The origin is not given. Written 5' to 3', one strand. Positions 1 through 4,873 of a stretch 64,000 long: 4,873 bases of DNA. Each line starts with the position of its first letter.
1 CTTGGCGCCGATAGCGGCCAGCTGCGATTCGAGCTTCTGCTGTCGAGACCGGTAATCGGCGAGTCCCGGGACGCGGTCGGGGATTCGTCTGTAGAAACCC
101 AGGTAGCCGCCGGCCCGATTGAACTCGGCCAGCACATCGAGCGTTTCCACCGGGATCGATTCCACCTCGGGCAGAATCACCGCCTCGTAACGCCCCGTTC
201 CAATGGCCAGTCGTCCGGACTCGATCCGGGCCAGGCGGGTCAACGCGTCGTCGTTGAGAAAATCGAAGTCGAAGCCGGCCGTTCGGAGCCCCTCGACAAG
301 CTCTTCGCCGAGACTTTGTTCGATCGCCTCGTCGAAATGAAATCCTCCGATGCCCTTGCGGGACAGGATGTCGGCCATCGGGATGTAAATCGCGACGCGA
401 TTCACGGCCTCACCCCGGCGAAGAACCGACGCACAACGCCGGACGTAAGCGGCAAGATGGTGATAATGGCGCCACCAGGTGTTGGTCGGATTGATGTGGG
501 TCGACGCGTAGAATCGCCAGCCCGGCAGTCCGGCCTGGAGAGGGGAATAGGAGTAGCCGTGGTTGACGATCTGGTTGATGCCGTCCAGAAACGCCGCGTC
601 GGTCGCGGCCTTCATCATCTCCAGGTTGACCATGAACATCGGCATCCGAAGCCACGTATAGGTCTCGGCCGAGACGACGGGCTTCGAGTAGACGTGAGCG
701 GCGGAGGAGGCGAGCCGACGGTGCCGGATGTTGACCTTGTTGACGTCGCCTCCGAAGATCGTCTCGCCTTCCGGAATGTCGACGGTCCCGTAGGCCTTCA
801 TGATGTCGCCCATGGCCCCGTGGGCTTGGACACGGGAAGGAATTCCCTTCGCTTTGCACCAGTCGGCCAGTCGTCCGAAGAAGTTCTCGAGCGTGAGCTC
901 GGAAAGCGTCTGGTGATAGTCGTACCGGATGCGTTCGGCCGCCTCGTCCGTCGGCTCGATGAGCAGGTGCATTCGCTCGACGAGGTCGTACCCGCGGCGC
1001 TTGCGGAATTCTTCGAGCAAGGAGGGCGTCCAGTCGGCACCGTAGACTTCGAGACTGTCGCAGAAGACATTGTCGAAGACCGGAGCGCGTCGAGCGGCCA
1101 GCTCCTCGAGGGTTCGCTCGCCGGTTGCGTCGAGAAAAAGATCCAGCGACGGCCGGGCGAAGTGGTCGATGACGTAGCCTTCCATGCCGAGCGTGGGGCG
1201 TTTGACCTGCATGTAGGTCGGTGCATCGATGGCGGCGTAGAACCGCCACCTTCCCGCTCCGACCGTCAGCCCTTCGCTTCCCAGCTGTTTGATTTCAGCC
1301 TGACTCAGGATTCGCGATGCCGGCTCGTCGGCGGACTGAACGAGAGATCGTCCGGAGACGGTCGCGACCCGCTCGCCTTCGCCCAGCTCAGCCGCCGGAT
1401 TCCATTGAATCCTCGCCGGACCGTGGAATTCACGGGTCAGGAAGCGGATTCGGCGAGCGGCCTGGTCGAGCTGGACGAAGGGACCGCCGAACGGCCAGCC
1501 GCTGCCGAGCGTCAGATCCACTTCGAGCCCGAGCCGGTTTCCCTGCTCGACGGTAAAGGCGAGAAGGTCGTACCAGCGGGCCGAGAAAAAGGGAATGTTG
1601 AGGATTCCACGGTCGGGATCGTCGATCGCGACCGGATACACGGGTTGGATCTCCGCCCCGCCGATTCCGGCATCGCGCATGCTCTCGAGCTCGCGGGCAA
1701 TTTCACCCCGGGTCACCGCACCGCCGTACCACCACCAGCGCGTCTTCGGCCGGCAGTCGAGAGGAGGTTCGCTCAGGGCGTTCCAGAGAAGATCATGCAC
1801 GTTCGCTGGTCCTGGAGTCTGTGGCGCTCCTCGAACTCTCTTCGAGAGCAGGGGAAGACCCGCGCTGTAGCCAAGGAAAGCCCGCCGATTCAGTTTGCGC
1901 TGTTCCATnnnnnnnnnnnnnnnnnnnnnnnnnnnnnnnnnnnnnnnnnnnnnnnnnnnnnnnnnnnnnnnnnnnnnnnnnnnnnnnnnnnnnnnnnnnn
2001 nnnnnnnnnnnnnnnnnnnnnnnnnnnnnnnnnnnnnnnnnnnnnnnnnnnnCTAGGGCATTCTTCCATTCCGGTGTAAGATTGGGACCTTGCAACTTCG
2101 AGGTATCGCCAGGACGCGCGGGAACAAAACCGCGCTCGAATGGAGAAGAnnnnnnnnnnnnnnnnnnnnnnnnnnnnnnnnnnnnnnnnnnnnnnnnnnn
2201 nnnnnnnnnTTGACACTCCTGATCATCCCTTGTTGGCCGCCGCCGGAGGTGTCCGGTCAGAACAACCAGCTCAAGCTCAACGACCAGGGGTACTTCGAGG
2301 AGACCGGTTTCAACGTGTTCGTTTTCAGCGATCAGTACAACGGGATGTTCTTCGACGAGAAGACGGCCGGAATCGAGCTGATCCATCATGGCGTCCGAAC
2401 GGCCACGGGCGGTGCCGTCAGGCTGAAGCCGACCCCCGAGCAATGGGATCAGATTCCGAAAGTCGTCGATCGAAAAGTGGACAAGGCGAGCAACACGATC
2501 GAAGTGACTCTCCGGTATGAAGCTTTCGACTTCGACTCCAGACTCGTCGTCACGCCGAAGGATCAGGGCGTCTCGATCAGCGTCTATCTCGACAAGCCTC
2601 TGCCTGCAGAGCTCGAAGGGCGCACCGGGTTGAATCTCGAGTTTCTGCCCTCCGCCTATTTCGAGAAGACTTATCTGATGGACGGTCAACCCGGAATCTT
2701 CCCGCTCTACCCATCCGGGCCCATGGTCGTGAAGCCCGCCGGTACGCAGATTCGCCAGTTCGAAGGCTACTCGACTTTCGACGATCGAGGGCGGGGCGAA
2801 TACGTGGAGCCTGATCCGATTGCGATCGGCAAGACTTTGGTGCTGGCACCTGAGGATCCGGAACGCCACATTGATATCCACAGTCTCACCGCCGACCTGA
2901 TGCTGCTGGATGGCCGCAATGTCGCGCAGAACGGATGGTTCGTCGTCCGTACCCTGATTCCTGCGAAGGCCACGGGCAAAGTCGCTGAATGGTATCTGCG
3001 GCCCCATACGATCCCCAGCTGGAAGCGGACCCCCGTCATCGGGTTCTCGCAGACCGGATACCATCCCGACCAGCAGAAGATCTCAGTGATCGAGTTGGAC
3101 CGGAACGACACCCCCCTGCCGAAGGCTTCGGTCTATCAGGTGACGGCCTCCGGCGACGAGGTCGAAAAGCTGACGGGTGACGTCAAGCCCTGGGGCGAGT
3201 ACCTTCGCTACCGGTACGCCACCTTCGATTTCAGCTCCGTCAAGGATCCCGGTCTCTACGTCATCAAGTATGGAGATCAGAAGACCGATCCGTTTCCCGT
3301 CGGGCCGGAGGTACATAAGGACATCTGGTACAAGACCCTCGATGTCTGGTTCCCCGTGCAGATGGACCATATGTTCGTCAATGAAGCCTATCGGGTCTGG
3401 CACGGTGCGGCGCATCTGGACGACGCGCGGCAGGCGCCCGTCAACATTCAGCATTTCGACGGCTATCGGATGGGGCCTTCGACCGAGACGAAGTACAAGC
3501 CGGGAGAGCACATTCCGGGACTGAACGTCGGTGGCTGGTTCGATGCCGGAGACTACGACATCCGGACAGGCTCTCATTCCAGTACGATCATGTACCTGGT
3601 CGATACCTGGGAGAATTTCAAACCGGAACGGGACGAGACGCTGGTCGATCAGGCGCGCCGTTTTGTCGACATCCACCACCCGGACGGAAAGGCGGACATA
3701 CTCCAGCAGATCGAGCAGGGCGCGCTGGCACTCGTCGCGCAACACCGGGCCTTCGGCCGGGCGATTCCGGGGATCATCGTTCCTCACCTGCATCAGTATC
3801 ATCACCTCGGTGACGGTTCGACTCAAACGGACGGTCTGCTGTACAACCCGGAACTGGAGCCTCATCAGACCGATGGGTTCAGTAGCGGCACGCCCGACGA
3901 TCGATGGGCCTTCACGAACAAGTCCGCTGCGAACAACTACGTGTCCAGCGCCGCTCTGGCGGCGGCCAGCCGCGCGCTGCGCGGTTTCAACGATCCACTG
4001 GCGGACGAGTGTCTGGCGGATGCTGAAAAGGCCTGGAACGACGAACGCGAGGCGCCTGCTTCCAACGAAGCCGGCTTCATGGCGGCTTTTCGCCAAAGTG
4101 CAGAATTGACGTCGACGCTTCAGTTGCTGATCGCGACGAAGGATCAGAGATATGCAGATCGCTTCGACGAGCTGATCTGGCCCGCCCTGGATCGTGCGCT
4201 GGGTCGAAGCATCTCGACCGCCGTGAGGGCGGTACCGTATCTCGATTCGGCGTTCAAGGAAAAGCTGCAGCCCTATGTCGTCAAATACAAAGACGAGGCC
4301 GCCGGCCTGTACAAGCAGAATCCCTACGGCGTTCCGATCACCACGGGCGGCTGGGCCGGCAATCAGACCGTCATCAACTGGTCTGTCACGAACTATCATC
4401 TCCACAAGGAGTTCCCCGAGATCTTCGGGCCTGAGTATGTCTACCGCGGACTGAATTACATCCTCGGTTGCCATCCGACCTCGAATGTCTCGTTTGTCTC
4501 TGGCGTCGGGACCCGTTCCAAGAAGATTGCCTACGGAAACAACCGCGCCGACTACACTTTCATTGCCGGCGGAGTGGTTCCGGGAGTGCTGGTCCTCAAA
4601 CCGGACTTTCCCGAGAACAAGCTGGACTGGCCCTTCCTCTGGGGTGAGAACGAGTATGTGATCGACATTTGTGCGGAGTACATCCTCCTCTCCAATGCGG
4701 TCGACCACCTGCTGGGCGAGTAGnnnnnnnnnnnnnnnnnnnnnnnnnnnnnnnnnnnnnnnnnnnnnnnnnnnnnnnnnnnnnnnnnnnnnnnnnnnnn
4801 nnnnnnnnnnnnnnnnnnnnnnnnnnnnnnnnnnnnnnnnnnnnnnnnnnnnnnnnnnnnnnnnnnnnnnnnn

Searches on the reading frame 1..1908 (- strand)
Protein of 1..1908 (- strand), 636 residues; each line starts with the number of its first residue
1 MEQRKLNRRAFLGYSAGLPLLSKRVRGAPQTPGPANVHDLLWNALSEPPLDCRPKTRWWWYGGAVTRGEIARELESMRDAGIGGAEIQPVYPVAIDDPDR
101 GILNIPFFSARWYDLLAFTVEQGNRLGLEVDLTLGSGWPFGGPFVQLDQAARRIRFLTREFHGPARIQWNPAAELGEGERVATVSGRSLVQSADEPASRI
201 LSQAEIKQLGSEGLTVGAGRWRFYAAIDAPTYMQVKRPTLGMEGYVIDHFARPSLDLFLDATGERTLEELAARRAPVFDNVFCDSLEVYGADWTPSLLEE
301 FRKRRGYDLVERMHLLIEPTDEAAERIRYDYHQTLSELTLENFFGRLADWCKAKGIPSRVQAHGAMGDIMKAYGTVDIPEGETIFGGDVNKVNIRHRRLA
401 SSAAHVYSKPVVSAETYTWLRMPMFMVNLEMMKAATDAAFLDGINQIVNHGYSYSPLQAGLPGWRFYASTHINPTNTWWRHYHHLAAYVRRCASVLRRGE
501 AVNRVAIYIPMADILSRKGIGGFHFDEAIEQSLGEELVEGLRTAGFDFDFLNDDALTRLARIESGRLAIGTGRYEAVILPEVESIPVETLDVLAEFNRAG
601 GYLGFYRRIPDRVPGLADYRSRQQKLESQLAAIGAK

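Call 74: search_protein_families(library=pfam, proteins=[window:1-1908:-], max_evalue=0.1)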
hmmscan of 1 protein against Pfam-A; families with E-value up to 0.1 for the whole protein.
window:1-1908:- (636 aa): 1 family
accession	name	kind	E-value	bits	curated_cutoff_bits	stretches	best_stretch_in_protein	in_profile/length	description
PF17132.9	Glyco_hydro_106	-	3.5e-60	204.8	29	2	255-629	280-646/743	alpha-L-rhamnosidase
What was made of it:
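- Tried and rejected: Pfam did not call a TAT signal on the GH106 N-terminus (call 74).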

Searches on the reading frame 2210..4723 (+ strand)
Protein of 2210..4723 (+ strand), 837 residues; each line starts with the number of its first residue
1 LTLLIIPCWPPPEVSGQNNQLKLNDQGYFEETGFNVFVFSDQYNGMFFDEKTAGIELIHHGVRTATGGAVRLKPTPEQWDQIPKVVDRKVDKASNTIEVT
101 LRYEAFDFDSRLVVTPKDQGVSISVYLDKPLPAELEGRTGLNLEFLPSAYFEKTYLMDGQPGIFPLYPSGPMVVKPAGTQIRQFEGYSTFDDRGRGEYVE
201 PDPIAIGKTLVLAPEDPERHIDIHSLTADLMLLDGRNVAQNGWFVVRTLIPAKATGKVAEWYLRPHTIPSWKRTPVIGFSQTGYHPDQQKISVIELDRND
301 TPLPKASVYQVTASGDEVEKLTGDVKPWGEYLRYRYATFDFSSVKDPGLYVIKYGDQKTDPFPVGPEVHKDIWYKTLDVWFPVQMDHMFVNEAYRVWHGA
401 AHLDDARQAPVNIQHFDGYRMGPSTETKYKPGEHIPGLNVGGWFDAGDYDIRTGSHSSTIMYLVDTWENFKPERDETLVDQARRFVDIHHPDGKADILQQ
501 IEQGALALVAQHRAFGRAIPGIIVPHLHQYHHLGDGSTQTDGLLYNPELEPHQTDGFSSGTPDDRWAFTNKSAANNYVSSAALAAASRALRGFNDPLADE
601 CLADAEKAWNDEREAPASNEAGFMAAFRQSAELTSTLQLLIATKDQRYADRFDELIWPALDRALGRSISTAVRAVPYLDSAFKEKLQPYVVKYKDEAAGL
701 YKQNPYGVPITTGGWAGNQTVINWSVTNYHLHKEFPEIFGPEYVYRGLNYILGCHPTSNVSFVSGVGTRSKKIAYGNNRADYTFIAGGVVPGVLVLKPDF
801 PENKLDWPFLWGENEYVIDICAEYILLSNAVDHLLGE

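Call 8: search_protein_families(library=pfam, proteins=[window:2210-4723:+], max_evalue=0.01)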
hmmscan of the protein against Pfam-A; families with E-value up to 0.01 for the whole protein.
window:2210-4723:+ (837 aa): 2 families
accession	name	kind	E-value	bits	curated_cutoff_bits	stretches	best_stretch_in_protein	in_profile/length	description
PF00759.25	Glyco_hydro_9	-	1.5e-16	61.2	27.7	1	397-772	28-383/444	Glycosyl hydrolase family 9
PF02927.20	CelD_N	-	5.5e-07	30.7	24.6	1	274-358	3-85/86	Cellulase N-terminal ig-like domain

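Call 76: find_homologous_proteins(query=window:2249-4723:+, max_evalue=1e-100)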
Query window:2249-4723:+ (824 aa): 7991 proteins with E <= 1e-100 among 8000 candidates; the best 120 are listed.
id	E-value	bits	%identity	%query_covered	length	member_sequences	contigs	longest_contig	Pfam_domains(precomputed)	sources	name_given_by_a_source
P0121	0.0e+0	1949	100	100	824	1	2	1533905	PF00759.26,PF02927.21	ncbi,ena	-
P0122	0.0e+0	1799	91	100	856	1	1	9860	PF00759.26,PF02927.21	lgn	-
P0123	0.0e+0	1787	90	100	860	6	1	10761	PF00759.26,PF02927.21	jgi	jgi:endoglucanase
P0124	0.0e+0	1719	87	100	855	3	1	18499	PF00759.26,PF02927.21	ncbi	-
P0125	0.0e+0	1638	83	100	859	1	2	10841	PF00759.26,PF02927.21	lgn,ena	-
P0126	0.0e+0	1529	78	100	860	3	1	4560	PF00759.26,PF02927.21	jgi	jgi:endoglucanase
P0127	0.0e+0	1508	76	100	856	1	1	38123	PF00759.26,PF02927.21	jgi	jgi:endoglucanase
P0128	0.0e+0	1492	76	100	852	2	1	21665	PF00759.26,PF02927.21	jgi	jgi:endoglucanase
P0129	0.0e+0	1490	76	100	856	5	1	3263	PF00759.26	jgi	-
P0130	0.0e+0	1489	74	100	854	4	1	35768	PF00759.26,PF02927.21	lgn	-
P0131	0.0e+0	1489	76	100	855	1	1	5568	PF00759.26,PF02927.21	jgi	jgi:hypothetical protein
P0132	0.0e+0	1481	75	100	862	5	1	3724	PF00759.26,PF02927.21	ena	-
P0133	0.0e+0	1480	75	100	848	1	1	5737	PF00759.26,PF02927.21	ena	-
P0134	0.0e+0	1477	75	100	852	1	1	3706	PF00759.26,PF02927.21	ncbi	-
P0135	0.0e+0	1470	75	100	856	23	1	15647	PF00759.26,PF02927.21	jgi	-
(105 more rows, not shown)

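Call 77: find_encoding_contigs(protein=P0123, flank=4000, max_places=2)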
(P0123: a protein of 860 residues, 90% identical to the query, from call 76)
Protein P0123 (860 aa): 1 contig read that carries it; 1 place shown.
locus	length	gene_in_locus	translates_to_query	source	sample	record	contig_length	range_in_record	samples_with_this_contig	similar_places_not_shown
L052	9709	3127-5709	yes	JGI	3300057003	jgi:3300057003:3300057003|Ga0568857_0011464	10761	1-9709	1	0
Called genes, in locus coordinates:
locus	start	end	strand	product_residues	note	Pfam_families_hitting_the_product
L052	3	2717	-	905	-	?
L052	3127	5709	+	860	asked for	PF02927:CelD_N (faint), PF00759:Glyco_hydro_9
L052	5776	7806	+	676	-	PF22848:ASD1_dom, PF06964:Alpha-L-AF_C (weak)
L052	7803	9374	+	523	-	PF01120:Alpha_L_fucos, PF00754:F5_F8_type_C, PF22633:F5_F8_type_C_2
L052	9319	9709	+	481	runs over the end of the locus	?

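Call 78: find_encoding_contigs(protein=P0124, flank=4000, max_places=2)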
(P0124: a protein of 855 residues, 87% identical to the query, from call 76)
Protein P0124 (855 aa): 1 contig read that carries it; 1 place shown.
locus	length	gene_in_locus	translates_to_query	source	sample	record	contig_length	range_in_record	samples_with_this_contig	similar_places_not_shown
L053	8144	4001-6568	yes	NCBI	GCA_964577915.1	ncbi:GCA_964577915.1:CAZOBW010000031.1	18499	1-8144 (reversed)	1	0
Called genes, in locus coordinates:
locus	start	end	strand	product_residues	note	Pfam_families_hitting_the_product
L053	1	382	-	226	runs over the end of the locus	PF00440:TetR_N, PF21303:TetR_C_39 (weak)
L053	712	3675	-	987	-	PF17132:Glyco_hydro_106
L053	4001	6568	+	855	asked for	PF02927:CelD_N (weak), PF00759:Glyco_hydro_9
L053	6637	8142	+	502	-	?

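Call 79: find_encoding_contigs(protein=P0127, flank=4000, max_places=2)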
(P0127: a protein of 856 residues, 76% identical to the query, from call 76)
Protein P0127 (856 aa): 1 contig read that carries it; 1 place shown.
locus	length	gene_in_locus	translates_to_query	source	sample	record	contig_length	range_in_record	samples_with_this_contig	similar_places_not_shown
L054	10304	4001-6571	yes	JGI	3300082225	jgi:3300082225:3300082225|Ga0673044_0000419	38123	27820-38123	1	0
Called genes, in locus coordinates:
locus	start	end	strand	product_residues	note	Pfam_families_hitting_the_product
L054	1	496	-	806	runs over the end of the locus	PF13802:Gal_mutarotas_2, PF01055:Glyco_hydro_31_2nd, PF21365:Glyco_hydro_31_3rd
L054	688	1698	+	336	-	PF21783:YNCE (faint), PF23414:Beta-prop_EML_2 (faint), PF02239:Cytochrom_D1 (faint), PF22494:choice_anch_I (faint), PF10282:Lactonase (faint), PF25174:Beta-prop_THOC3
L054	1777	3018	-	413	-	PF00083:Sugar_tr, PF07690:MFS_1, PF12832:MFS_1_like (faint), PF00083:Sugar_tr, PF07690:MFS_1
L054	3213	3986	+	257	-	PF02838:Glyco_hydro_20b (weak)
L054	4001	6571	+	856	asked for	PF02927:CelD_N (weak), PF00759:Glyco_hydro_9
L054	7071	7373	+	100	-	PF08734:GYD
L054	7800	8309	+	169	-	PF01402:RHH_1 (weak), PF08753:NikR_C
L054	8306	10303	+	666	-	?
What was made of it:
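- Tried and rejected: L054 (76% GH9 orthologue) has different synteny and was uninformative for the copy-1 site (call 79).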
